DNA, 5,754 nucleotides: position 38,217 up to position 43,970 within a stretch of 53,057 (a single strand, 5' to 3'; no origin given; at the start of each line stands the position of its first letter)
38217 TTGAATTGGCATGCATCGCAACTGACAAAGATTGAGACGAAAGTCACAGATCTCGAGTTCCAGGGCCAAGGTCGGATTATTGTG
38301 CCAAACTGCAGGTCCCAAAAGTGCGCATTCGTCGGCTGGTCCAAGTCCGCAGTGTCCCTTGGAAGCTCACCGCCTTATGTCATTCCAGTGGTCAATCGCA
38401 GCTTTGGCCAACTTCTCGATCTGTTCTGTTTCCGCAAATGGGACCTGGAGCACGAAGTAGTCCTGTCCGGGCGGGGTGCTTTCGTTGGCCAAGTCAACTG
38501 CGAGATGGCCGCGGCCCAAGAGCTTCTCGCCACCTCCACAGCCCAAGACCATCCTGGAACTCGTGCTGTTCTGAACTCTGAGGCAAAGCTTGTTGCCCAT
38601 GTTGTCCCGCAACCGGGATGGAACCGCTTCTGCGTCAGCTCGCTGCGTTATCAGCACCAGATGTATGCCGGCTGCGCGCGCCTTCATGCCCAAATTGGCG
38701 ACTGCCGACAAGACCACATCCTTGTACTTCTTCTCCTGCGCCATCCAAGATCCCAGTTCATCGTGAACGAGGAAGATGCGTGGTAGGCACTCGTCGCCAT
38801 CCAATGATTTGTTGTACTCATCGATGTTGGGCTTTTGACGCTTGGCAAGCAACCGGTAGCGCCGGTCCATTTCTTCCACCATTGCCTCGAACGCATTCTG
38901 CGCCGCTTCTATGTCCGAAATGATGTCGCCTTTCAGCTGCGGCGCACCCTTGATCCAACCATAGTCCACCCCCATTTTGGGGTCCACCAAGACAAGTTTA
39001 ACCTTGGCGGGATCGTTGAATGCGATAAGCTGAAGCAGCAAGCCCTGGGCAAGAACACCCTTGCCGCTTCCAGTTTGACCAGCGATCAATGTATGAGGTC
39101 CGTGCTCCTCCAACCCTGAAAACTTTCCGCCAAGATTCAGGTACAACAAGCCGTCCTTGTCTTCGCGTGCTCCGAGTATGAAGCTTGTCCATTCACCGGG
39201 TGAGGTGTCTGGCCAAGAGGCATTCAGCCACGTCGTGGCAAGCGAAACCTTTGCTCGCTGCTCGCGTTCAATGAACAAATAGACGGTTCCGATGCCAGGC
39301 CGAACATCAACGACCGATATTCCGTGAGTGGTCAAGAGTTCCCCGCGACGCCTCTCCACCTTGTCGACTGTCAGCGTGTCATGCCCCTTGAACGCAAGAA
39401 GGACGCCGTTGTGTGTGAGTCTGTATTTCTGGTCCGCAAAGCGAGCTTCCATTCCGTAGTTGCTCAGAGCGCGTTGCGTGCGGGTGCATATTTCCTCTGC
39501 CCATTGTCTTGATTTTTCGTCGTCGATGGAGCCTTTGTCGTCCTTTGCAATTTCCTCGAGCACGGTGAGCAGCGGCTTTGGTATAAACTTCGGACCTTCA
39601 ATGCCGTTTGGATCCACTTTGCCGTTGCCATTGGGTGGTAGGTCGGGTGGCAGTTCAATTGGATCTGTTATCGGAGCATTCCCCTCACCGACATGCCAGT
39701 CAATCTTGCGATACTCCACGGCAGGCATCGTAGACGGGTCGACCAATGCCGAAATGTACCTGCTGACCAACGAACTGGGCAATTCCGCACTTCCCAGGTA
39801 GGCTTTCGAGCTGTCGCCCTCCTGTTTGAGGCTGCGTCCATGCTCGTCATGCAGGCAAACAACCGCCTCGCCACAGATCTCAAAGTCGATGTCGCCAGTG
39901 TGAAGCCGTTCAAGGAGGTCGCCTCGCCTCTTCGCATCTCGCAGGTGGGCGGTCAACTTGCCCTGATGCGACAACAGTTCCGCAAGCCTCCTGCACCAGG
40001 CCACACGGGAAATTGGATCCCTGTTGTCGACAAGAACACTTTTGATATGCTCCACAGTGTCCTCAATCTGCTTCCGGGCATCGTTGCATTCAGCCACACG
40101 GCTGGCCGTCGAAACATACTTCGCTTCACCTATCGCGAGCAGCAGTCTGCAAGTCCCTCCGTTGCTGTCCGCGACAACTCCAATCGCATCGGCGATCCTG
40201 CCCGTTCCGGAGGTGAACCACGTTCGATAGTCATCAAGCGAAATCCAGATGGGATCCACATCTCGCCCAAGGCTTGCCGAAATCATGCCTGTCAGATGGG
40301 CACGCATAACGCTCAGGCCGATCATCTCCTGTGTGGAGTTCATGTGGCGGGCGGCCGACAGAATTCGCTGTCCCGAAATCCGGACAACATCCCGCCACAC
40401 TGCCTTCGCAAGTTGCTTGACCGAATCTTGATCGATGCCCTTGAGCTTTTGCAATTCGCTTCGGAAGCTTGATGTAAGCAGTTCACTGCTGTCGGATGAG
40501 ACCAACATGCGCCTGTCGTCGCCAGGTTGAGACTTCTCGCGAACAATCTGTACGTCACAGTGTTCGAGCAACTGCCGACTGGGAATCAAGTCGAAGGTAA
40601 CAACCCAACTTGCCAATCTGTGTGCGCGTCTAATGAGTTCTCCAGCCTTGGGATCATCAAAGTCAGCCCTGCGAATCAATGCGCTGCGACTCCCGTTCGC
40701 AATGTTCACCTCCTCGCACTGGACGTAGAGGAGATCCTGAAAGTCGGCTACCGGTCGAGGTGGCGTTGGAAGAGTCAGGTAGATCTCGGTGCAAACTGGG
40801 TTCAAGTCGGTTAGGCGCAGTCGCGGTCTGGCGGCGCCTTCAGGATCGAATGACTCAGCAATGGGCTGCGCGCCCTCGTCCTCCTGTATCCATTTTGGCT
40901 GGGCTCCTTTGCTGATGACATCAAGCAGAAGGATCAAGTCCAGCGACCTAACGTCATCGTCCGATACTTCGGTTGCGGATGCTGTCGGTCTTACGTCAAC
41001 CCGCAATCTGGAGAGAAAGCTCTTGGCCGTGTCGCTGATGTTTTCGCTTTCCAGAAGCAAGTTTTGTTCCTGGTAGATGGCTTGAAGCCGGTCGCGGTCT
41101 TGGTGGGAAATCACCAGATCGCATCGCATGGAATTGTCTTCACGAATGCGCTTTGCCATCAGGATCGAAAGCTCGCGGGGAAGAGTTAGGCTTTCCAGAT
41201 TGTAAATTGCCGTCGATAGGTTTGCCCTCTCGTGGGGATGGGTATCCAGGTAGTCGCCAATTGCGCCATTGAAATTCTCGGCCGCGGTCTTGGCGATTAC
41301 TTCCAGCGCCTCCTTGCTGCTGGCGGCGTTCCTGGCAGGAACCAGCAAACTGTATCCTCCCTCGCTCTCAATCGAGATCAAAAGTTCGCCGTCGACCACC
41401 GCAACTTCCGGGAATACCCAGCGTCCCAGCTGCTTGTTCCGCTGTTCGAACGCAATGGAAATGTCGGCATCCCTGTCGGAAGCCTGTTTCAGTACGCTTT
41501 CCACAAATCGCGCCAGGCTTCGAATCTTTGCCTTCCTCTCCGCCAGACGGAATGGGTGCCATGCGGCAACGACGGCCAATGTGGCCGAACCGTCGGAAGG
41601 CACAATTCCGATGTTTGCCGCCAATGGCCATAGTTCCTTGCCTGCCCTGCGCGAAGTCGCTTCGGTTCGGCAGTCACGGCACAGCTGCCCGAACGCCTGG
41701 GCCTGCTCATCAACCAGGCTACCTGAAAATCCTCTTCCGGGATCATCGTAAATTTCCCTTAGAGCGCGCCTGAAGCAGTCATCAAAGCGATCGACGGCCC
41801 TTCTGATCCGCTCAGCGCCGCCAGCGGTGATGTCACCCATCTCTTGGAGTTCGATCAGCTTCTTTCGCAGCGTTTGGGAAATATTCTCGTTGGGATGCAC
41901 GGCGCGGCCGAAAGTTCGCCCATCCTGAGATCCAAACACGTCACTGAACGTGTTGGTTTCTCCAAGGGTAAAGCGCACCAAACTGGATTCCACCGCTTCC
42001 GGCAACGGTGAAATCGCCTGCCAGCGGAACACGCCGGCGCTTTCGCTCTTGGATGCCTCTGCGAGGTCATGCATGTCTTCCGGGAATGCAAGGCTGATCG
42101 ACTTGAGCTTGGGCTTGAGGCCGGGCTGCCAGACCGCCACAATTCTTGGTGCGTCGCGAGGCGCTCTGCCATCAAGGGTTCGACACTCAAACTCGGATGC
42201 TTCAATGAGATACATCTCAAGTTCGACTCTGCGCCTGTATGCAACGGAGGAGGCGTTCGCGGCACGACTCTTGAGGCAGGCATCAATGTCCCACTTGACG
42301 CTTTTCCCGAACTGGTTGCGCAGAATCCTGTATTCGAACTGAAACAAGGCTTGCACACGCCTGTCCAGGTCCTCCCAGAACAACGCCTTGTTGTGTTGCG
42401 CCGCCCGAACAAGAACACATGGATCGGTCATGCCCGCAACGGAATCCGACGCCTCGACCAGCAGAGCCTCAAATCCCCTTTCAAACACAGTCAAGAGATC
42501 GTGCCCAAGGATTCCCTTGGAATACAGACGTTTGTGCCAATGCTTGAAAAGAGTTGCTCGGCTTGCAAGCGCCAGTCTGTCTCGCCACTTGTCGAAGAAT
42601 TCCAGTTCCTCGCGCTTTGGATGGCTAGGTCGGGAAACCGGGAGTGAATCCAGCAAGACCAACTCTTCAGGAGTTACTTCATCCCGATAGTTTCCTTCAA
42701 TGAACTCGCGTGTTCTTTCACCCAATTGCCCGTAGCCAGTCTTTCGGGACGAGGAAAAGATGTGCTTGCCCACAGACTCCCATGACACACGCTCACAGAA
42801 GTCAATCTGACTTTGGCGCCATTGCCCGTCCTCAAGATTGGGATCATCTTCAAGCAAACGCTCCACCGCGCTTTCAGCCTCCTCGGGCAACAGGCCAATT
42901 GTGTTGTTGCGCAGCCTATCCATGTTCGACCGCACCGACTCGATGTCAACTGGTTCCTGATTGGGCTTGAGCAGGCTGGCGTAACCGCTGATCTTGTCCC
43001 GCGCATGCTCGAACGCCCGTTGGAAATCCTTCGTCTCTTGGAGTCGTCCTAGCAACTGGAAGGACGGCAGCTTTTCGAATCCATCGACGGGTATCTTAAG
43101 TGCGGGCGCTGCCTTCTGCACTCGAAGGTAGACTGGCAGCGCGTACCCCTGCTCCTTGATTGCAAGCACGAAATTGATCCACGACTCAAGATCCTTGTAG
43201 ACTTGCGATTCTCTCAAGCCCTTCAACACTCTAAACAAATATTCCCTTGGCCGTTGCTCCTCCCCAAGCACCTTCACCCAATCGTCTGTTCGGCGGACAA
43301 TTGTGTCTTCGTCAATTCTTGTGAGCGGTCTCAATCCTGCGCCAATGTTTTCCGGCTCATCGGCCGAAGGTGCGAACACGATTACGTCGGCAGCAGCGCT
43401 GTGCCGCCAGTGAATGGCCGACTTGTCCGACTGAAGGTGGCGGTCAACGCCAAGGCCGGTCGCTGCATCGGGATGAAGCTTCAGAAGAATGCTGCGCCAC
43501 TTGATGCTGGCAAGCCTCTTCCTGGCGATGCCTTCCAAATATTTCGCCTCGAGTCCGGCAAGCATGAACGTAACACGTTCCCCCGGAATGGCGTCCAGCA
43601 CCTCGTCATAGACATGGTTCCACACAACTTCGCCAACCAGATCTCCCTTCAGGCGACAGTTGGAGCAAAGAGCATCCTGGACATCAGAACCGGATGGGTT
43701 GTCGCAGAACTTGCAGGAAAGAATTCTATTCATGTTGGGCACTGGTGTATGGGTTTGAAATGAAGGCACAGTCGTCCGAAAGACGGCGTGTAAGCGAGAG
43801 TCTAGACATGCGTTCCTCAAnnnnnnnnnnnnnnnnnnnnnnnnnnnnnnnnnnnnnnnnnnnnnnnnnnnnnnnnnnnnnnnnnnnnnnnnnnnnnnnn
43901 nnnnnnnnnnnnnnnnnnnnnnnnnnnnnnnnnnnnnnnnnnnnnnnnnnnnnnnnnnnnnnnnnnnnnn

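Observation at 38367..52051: Six-gene translationally coupled operon: Ssp-type phosphorothioation writer (DUF4007 / big ATPase / PAPS reductase) plus DndFGH-type restriction trio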

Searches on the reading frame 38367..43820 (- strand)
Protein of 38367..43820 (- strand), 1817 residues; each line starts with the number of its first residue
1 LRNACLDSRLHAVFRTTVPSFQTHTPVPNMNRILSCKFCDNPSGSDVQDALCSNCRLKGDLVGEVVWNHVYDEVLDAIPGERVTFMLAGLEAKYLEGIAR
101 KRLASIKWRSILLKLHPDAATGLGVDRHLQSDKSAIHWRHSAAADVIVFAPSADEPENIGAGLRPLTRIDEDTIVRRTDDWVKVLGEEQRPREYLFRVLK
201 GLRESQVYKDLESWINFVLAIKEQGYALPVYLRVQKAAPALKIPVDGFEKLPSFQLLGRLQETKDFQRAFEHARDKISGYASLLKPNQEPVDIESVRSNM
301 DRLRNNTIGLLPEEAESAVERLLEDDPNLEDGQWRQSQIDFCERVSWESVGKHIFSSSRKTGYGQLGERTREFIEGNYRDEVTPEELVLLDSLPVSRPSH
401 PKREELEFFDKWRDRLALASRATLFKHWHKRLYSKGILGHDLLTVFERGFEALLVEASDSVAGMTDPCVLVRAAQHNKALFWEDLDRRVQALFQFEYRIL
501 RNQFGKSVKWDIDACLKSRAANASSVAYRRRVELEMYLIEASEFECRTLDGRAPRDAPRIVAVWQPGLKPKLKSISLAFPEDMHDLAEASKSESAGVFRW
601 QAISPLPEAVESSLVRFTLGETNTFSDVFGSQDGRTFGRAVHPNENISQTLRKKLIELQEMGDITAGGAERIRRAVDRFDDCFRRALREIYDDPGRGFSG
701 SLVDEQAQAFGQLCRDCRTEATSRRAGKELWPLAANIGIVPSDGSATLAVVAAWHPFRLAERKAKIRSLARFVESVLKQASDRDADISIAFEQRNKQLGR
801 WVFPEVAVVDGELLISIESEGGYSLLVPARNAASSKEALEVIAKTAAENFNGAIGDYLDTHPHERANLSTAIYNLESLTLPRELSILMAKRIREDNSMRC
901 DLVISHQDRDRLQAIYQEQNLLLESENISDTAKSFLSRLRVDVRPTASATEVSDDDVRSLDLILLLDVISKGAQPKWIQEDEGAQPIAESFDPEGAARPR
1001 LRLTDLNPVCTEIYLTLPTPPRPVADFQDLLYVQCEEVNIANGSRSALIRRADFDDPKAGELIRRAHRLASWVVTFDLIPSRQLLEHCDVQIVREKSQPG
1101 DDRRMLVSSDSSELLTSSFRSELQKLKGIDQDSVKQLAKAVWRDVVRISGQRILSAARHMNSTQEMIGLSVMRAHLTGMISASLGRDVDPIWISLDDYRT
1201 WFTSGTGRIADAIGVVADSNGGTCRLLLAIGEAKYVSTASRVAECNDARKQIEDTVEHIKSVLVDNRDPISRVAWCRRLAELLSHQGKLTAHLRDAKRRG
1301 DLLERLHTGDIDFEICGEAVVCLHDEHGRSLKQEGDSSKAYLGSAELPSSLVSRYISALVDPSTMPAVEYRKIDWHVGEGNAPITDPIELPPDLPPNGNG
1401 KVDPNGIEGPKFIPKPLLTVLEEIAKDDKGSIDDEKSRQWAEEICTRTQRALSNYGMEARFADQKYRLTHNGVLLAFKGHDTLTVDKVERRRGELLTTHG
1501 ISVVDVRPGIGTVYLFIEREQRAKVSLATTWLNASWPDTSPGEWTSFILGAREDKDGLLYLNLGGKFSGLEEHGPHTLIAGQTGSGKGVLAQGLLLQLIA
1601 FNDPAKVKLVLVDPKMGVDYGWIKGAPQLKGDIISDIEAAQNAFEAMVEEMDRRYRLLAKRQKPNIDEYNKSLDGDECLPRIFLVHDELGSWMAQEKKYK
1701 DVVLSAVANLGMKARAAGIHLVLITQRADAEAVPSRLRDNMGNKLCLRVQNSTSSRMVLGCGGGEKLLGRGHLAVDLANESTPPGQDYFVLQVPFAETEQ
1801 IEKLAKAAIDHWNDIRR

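Call 3: search_protein_families(library=pfam, proteins=[window:38367-43820:-], max_evalue=0.01)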
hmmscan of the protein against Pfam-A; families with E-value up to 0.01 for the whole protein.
window:38367-43820:- (1817 aa): 3 families
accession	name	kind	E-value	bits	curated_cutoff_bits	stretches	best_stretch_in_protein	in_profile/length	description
PF01580.24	FtsK_SpoIIIE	-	2.8e-26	92.8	24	1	1574-1727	38-218/221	FtsK/SpoIIIE family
PF12846.13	AAA_10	-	3e-05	23.7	27.5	1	1568-1630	15-72/362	AAA-like domain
PF01935.23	DUF87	-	0.0054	17.3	23.2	0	1576-1627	25-69/220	Helicase HerA, central domain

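Call 4: search_protein_families(library=ncbifam, proteins=[window:38367-43820:-], max_evalue=0.01)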
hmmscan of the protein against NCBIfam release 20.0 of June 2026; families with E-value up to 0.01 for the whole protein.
window:38367-43820:- (1817 aa): 6 families
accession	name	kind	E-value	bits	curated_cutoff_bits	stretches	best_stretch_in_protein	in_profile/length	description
TIGR03928.1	T7_EssCb_Firm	equivalog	1e-27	96.3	778.4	1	1536-1761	437-655/1296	type VII secretion protein EssC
TIGR03924.1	T7SS_EccC_a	equivalog_domain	1.4e-27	96.7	509.15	1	1534-1764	413-642/673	type VII secretion protein EccCa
NF007615.0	PRK10263.1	equivalog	3.4e-27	94.6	1566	2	1493-1673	940-1108/1355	DNA translocase FtsK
TIGR03925.1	T7SS_EccC_b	equivalog_domain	8.5e-10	37.5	346.55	2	1642-1757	144-257/564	type VII secretion protein EccCb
NF041214.1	plasmid_TraB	equivalog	1.8e-08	33.4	800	1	1575-1759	249-419/639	plasmid transfer protein TraB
TIGR03743.1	SXT_TraD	subfamily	1.6e-05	23.6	366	1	1571-1617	172-214/636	conjugative transfer system coupling protein TraD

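Call 5: search_protein_families(library=padloc, proteins=[window:38367-43820:-], max_evalue=0.01)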
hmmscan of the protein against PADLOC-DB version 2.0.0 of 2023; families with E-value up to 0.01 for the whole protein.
window:38367-43820:- (1817 aa): 5 families
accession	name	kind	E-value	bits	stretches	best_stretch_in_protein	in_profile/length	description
PDLC02806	SspH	-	0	1129.4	2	60-1330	5-1252/1766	SspH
PDLC02803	SspH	-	4.1e-149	496.4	3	60-1329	5-1222/1255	SspH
PDLC02805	SspH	-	3.9e-93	310.9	2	74-1283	18-1211/1400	SspH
PDLC02804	SspH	-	2.8e-44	149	2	1574-1805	1333-1558/1561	SspH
PDLC04140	mad8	-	4.6e-19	67.1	1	1573-1759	26-263/314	mads_8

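Call 13: search_solved_structures(query=window:38367-43820:-, max_evalue=0.001)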
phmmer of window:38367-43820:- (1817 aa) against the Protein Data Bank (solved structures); distinct sequences matched with E-value up to 0.001: 10.
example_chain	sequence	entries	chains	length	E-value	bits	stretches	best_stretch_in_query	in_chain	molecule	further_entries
2iuu_A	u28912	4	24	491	3.3e-28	100.9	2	1570-1674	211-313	DNA TRANSLOCASE FTSK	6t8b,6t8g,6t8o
2iut_A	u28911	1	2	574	5.7e-28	100.1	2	1573-1674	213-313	DNA TRANSLOCASE FTSK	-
2ius_A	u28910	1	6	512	9.2e-26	92.8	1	1485-1783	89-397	DNA TRANSLOCASE FTSK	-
6o1z_A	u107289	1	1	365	2.9e-22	81.2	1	1572-1761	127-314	DNA translocase coupling protein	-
6o1x_A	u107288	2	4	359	3.1e-22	81.1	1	1572-1760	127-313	DNA translocase coupling protein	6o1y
6o1w_A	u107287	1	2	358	3.1e-22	81.1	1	1572-1760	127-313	DNA translocase coupling protein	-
9qks_G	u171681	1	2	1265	1.9e-20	75.1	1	1525-1775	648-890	ESX secretion system protein YukB,Green fluorescent protein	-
4nh0_A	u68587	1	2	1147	7.5e-14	53.3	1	1562-1764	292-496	Cell divisionFtsK/SpoIIIE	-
7b9f_C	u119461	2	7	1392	4e-13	50.9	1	1522-1755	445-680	EccC5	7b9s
7np7_C1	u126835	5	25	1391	1.1e-11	46.2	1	1537-1754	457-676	ESX-5 secretion system protein EccC5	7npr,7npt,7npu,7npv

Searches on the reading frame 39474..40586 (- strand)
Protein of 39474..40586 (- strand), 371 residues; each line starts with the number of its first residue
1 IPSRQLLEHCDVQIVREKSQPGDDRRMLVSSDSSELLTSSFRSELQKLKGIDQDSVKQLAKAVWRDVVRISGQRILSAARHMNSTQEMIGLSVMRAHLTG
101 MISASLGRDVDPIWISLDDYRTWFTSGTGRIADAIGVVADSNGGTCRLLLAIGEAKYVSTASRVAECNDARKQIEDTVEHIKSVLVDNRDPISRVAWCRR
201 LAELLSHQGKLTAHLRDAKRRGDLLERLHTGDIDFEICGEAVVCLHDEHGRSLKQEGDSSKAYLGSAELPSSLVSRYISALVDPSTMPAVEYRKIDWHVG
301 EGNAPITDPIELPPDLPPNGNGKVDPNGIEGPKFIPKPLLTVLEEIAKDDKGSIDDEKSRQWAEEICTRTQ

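Call 52: find_homologous_proteins(query=window:39474-40586:-, max_evalue=0.00001)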
Query window:39474-40586:- (371 aa): 2 proteins with E <= 0.00001 among 6584 candidates.
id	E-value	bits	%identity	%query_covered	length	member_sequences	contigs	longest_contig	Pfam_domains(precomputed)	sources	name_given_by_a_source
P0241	9.6e-46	175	45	52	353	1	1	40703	-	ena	-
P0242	1.3e-36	145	50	40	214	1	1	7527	-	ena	-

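Call 71: search_protein_representatives(protein=window:39474-40586:-)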
Query: 371 residues. Proteins with E-value up to 0.001 (for the whole library): 195; up to 1e-10: 106; up to 1e-30: 19. The best 150 are listed.
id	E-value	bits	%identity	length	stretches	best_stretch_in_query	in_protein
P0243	1.1e-78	281.6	33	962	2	59-314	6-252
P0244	1.2e-78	281.4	45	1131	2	2-309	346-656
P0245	2.1e-65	237.8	41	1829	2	2-319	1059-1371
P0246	4.6e-64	233.4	40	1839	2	2-302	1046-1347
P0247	1.2e-53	199.1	37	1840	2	2-286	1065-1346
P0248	1.1e-52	196.1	41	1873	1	1-256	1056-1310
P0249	1.2e-52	195.9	41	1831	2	1-267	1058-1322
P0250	8.2e-52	193.1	37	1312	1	3-278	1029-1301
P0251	3.1e-51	191.2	32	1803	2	3-340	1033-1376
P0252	1.0e-49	186.2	32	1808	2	3-315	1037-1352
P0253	3.3e-47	178.0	35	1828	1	1-298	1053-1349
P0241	3.1e-46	174.8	43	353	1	88-298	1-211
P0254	3.9e-46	174.5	31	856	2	2-298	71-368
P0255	6.5e-46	173.7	32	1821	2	3-311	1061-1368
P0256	2.7e-44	168.4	43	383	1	2-208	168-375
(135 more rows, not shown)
